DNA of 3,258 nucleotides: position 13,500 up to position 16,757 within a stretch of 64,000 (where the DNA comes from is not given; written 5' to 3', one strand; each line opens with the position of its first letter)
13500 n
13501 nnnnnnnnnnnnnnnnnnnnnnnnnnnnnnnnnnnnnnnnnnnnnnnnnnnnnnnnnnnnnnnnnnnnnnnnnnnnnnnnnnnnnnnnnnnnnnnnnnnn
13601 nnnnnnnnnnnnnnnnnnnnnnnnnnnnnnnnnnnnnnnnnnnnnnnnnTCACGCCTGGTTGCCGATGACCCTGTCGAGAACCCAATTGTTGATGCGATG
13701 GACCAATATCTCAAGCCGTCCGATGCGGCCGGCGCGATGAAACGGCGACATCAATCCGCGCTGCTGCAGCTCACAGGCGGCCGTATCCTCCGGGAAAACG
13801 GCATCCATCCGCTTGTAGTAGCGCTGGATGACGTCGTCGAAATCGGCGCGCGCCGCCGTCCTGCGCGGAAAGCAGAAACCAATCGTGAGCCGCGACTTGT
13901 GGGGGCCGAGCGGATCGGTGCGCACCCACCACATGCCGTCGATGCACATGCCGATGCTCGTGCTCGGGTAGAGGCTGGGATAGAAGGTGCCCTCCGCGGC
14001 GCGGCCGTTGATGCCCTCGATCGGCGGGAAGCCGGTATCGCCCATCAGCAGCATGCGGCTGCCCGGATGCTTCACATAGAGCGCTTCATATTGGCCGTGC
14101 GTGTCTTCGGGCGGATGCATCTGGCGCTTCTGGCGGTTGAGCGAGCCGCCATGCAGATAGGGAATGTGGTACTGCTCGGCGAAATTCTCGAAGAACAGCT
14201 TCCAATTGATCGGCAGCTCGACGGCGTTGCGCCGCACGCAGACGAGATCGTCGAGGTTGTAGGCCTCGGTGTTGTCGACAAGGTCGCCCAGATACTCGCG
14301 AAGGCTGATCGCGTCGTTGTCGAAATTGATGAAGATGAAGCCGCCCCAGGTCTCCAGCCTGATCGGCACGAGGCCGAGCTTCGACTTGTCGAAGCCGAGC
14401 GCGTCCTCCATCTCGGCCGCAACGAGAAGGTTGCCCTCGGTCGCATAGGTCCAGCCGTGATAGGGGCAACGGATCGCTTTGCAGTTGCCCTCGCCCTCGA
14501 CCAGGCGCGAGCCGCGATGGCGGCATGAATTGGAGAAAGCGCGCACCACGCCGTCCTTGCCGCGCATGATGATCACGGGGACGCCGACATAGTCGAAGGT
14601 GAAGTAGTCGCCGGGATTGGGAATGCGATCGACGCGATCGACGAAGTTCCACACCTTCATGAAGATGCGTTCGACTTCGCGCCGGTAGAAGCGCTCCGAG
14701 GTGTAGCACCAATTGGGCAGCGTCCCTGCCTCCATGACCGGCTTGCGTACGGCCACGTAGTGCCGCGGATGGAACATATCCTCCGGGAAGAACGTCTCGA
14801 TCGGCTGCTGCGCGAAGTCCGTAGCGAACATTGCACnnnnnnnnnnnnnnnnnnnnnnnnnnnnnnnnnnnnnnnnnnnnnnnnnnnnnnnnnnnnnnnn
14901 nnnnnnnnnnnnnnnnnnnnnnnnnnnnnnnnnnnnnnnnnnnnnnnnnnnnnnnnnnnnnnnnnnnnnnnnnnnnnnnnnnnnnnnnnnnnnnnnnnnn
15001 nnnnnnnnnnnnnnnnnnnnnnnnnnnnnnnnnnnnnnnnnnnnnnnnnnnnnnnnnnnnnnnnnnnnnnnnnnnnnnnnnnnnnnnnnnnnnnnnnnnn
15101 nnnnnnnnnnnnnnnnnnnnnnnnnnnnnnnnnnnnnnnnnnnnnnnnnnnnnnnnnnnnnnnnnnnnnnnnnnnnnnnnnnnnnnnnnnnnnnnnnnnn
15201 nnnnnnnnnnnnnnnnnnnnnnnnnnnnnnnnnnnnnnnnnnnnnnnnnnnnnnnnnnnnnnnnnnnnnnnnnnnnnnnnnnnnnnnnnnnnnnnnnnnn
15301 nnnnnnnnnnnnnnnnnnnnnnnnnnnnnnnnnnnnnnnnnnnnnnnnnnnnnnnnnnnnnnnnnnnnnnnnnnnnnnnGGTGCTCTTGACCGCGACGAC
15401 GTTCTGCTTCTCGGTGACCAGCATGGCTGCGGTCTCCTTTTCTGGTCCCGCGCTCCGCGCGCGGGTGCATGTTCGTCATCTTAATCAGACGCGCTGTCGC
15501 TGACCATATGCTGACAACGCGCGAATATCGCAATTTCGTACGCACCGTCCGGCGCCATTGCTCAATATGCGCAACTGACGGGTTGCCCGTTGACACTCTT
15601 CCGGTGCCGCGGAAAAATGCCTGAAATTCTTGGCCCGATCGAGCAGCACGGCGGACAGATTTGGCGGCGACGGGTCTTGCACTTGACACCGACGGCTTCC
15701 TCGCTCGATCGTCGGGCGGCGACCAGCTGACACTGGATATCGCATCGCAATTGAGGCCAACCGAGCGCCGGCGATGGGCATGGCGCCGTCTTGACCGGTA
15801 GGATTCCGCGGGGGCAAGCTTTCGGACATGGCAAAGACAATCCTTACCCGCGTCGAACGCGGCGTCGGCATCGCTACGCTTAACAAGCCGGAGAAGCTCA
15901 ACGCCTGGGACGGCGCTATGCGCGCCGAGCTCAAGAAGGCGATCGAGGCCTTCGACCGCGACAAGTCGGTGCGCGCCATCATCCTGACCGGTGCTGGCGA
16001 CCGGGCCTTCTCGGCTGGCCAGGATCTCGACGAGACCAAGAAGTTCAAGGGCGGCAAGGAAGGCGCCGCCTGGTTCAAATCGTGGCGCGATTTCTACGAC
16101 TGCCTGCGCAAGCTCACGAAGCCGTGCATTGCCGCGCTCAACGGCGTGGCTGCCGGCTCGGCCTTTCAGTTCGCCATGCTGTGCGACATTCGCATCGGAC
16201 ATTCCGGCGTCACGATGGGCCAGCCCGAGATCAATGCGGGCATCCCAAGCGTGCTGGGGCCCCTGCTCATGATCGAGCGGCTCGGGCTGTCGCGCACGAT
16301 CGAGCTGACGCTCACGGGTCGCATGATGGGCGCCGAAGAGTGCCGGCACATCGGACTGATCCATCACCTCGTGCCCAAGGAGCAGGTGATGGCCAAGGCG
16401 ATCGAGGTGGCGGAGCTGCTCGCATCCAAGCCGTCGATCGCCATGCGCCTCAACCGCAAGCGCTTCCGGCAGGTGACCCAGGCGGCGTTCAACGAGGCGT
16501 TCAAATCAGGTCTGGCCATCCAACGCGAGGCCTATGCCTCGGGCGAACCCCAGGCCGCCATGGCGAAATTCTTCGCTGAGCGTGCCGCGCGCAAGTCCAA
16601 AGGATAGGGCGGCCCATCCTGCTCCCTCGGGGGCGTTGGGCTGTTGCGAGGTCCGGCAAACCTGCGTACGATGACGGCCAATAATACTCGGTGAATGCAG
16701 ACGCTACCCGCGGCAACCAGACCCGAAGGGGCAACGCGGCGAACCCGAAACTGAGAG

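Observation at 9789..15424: Minus-strand operon resembling (hydroxy)proline-betaine catabolism: Rieske enzyme + DapA-like deaminase + three-subunit flavo-Fe-S dehydrogenase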

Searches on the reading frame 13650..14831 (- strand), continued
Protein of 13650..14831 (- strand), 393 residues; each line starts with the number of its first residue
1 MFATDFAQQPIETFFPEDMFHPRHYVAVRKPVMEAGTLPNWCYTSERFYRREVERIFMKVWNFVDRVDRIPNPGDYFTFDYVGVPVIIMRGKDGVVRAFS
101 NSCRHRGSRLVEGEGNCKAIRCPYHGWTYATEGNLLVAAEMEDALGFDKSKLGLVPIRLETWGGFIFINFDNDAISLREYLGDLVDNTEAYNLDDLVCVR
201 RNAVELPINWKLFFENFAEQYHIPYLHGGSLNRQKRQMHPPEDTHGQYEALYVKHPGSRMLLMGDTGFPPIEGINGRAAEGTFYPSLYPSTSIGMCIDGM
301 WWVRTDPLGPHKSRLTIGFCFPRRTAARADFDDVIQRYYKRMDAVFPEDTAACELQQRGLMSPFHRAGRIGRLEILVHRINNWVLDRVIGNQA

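Call 67: search_solved_structures(query=window:13650-14831:-, max_evalue=1e-31, show_alignments=5)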
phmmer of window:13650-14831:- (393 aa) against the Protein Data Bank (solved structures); distinct sequences matched with E-value up to 1e-31: 8.
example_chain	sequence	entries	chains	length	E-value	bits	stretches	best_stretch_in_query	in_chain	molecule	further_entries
6y9c_A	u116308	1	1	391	2e-42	148.6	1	35-231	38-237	Carnitine monooxygenase oxygenase subunit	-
6y8j_A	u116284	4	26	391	2e-42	148.6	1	35-231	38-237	Carnitine monooxygenase oxygenase subunit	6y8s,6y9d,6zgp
1uli_A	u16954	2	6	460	6.6e-34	120.5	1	35-223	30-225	biphenyl dioxygenase large subunit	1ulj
3en1_A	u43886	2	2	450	1.6e-33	119.2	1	35-223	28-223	Benzene 1,2-dioxygenase subunit alpha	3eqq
1wql_A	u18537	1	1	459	3.7e-32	114.7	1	34-224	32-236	iron-sulfur protein large subunit of cumene dioxygenase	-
3vca_A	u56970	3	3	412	4.6e-32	114.4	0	38-227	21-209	Ring-hydroxylating dioxygenase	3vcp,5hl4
8k0a_A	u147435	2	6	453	4.9e-32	114.3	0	39-230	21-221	3-phenylpropionate/cinnamic acid dioxygenase subunit alpha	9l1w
4qup_A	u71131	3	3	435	5.3e-32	114.2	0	38-227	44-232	Monoxygenase; demethylase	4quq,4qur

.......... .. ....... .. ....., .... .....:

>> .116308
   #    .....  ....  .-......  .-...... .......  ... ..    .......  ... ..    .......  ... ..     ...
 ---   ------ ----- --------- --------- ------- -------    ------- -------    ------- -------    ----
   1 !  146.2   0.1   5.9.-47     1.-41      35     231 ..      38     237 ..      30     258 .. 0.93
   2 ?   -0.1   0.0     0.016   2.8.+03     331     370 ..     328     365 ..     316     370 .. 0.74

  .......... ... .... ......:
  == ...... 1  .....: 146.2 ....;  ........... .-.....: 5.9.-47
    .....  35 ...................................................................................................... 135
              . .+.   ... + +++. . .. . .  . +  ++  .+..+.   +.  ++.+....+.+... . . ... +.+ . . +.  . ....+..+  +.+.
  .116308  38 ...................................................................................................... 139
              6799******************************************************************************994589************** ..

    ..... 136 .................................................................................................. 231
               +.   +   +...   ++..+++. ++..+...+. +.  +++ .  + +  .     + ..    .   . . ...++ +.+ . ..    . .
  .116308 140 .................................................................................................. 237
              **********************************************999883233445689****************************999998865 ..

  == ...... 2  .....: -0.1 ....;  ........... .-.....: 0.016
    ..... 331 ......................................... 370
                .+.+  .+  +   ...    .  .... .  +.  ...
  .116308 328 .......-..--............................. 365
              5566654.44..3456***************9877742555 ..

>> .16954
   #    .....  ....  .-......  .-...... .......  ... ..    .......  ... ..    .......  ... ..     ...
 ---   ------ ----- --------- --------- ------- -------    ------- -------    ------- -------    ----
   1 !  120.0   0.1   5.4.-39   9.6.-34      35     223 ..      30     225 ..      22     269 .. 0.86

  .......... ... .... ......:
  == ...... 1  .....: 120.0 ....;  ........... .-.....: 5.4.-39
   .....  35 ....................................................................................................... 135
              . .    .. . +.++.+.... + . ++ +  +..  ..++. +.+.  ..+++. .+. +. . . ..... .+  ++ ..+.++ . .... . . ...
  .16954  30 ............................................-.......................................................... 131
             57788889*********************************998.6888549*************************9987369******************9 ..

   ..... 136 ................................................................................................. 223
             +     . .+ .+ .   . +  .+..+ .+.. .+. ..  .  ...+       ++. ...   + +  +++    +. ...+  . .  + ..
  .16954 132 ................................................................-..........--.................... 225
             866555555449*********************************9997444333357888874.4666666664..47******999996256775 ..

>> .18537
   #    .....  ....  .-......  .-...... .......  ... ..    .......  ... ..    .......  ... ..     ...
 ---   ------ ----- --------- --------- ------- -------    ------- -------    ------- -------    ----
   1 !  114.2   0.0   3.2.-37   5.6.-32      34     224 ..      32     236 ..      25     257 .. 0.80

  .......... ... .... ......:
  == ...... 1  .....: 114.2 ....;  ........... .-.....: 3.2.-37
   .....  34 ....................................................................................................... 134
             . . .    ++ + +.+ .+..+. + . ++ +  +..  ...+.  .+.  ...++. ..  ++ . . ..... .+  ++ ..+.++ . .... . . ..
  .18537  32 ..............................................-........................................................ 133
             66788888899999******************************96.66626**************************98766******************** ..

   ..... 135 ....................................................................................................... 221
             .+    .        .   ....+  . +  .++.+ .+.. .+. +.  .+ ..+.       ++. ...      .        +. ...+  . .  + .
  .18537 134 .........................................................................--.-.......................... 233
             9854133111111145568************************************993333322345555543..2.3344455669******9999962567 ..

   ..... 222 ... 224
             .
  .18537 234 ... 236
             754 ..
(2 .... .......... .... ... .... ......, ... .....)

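Call 76: predict_structure(alignment_id=A2)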
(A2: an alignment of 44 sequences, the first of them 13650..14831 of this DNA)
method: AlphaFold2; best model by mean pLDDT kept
length: 393 residues; sequences in the alignment: 44
mean_pLDDT: 91.3   pTM: 0.90
mean pLDDT of the five models: 91.3, 91.3, 91.2, 90.7, 89.7
residues with pLDDT >= 90: 318; 70-90: 50; 50-70: 17; < 50: 8
segments of 3 or more residues with pLDDT < 50: 1-6
pLDDT, mean of each block of 10 residues (from residue 1): 48 84 95 95 96 96 97 97 96 98 94 97 95 94 90 97 98 96 97 97 95 87 71 64 95 89 91 94 95 96 95 96 98 96 88 93 90 91 94 46
secondary structure, 60 per line:
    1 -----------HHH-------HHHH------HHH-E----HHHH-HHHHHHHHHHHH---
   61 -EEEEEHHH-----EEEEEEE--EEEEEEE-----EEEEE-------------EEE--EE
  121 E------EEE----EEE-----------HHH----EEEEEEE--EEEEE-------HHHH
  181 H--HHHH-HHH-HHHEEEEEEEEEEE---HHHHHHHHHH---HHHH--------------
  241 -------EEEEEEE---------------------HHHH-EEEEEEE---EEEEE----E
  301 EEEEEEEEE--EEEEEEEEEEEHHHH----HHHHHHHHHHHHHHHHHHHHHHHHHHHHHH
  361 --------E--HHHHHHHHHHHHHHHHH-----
elements in order: H22-25 H41-44 H46-57 E62-66 E75-81 E84-90 E96-100 E114-116 E119-121 E128-130 E135-137 E156-162 E165-169 H177-181 H184-187 E196-206 H210-219 H223-226 E248-254 H276-279 E281-287 E291-295 E300-309 E312-322 H323-326 H331-360 H372-388

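Call 80: fold_search(model_id=the predicted structure, library=pdb)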
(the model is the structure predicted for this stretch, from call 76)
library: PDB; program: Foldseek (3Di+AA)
matches with E <= 10: 1080; with E <= 0.001: 194
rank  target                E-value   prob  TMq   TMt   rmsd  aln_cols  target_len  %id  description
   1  6zgp_C                2.7e-32  1.00  0.76  0.83   3.0       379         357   27  Crystal structure of the quaternary ammonium Rieske monooxygenase CntA in complex with inhibitor MMV12 (MMV020670) (released 2020-11-18)
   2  6y9d_A                4.8e-32  1.00  0.76  0.85   2.8       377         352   27  Crystal structure of the quaternary ammonium Rieske monooxygenase CntA in complex with substrate L-Carnitine (released 2020-11-18)
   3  4quq                  4.8e-32  1.00  0.78  0.76   4.5       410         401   25  Crystal structure of stachydrine demethylase in complex with azide (released 2015-07-15)
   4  6y9c                  6.4e-32  1.00  0.76  0.81   3.3       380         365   27  The structure of a quaternary ammonium Rieske monooxygenase reveals insights into carnitine oxidation by gut microbiota  (released 2021-03-31)
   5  3vca                  1.0e-31  1.00  0.79  0.78   3.9       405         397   25  Quaternary Ammonium Oxidative Demethylation: X-ray Crystallographic, Resonance Raman and UV-visible Spectroscopic Analys (released 2012-02-08)
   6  6zgp_G                1.6e-31  1.00  0.77  0.83   3.2       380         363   26  Crystal structure of the quaternary ammonium Rieske monooxygenase CntA in complex with inhibitor MMV12 (MMV020670) (released 2020-11-18)
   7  6zgp_B                1.6e-31  1.00  0.75  0.82   3.7       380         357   28  Crystal structure of the quaternary ammonium Rieske monooxygenase CntA in complex with inhibitor MMV12 (MMV020670) (released 2020-11-18)
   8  6zgp_A                2.0e-31  1.00  0.76  0.82   3.6       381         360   26  Crystal structure of the quaternary ammonium Rieske monooxygenase CntA in complex with inhibitor MMV12 (MMV020670) (released 2020-11-18)
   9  6zgp_H                2.1e-31  1.00  0.75  0.82   3.2       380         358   28  Crystal structure of the quaternary ammonium Rieske monooxygenase CntA in complex with inhibitor MMV12 (MMV020670) (released 2020-11-18)
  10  6y8j                  2.2e-31  1.00  0.74  0.84   3.1       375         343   27  Crystal structure of the apo form of a quaternary ammonium Rieske monooxygenase CntA (released 2020-11-18)
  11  6zgp_K                2.2e-31  1.00  0.74  0.81   3.5       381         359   28  Crystal structure of the quaternary ammonium Rieske monooxygenase CntA in complex with inhibitor MMV12 (MMV020670) (released 2020-11-18)
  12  6zgp_I                2.7e-31  1.00  0.76  0.83   3.1       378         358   28  Crystal structure of the quaternary ammonium Rieske monooxygenase CntA in complex with inhibitor MMV12 (MMV020670) (released 2020-11-18)
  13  4qup                  3.0e-31  1.00  0.79  0.76   5.0       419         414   25  Crystal structure of stachydrine demethylase with N-methyl proline from low X-ray dose composite datasets (released 2015-07-15)
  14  6zgp_J                3.8e-31  1.00  0.75  0.82   3.0       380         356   28  Crystal structure of the quaternary ammonium Rieske monooxygenase CntA in complex with inhibitor MMV12 (MMV020670) (released 2020-11-18)
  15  4qur                  3.8e-31  1.00  0.76  0.73   5.6       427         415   24  Crystal Structure of stachydrine demethylase in complex with cyanide, oxygen, and N-methyl proline in a new orientation (released 2015-07-15)
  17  3n0q                  6.5e-31  1.00  0.73  0.71   5.1       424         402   23  Crystal structure of a Putative aromatic-ring hydroxylating dioxygenase (TM1040_3219) from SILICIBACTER SP. TM1040 at 1. (released 2010-06-09)
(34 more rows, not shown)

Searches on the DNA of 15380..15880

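Call 101: search_rna_families(source=window, start=15380, end=15880, threshold=evalue, max_evalue=1)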
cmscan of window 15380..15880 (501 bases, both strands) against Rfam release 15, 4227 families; matches with E-value up to 1: 0.
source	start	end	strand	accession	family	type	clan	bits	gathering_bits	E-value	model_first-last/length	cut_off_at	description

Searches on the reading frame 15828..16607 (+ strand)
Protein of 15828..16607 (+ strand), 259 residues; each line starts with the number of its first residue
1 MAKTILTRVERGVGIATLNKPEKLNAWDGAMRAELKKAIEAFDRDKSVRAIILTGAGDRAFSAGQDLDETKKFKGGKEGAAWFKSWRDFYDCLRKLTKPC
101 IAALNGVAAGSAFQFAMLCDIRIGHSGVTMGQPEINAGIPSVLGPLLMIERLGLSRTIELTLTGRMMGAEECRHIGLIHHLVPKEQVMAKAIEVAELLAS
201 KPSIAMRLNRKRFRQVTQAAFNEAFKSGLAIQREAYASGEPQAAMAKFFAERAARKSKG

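Call 7: search_protein_families(library=pfam, proteins=[window:15828-16607:+])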
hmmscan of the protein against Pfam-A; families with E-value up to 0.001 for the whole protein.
window:15828-16607:+ (259 aa): 2 families
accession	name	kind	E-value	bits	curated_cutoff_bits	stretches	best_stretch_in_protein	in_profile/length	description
PF00378.25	ECH_1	-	2.5e-46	158.5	27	1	10-250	3-242/251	Enoyl-CoA hydratase/isomerase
PF16113.10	ECH_2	-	7.5e-28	98.4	27.2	1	13-201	1-191/335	Enoyl-CoA hydratase/isomerase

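Call 24: search_protein_families(library=ncbifam, proteins=[window:15828-16607:+], max_evalue=1e-10)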
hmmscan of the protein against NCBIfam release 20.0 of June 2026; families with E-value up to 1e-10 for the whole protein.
window:15828-16607:+ (259 aa): 66 families (the best 25 are shown)
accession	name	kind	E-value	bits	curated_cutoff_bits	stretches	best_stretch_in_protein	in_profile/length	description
NF051848.1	EnCoAHydtEchA19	equivalog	2.7e-48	164.8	400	1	10-254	7-253/258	enoyl-CoA hydratase EchA19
NF004795.0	PRK06143.1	subfamily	4.3e-43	147.7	283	1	5-252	11-257/260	enoyl-CoA hydratase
NF004475.0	PRK05809.1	subfamily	1.2e-42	146.2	394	1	3-253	4-254/260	short-chain-enoyl-CoA hydratase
NF004796.0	PRK06144.1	subfamily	1.2e-41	143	272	1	3-254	8-257/262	enoyl-CoA hydratase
NF004517.0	PRK05862.1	equivalog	2.9e-41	141.7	396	1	3-254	4-252/257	enoyl-CoA hydratase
NF005802.0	PRK07657.1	equivalog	1.8e-40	139.1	363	1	7-237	8-234/260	enoyl-CoA hydratase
NF006699.0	PRK09245.1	subfamily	2.3e-39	135.3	354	1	2-254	2-261/266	crotonase/enoyl-CoA hydratase family protein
NF004634.0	PRK05980.1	equivalog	8.4e-39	133.5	375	1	1-250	1-250/263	crotonase/enoyl-CoA hydratase family protein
NF006007.0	PRK08138.1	subfamily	1.1e-38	133.1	355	1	5-237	10-235/261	enoyl-CoA hydratase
NF004840.0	PRK06190.1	equivalog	9.9e-38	130.2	253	1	3-246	4-246/260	enoyl-CoA hydratase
NF004857.0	PRK06210.1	equivalog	1.4e-37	129.6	341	1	3-255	8-271/275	enoyl-CoA hydratase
TIGR02280.1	PaaB1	equivalog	2.8e-37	128.6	345.15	1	5-254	1-251/256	2-(1,2-epoxy-1,2-dihydrophenyl)acetyl-CoA isomerase PaaG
NF005073.0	PRK06495.1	subfamily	7.3e-37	127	296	1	3-251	4-249/257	enoyl-CoA hydratase/isomerase family protein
NF006588.0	PRK09120.1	equivalog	2.2e-36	125.5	276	1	3-249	8-260/276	p-hydroxycinnamoyl CoA hydratase/lyase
NF007239.0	PRK09674.1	equivalog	7e-36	124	371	1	4-237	5-231/257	2,3-dehydroadipyl-CoA hydratase PaaF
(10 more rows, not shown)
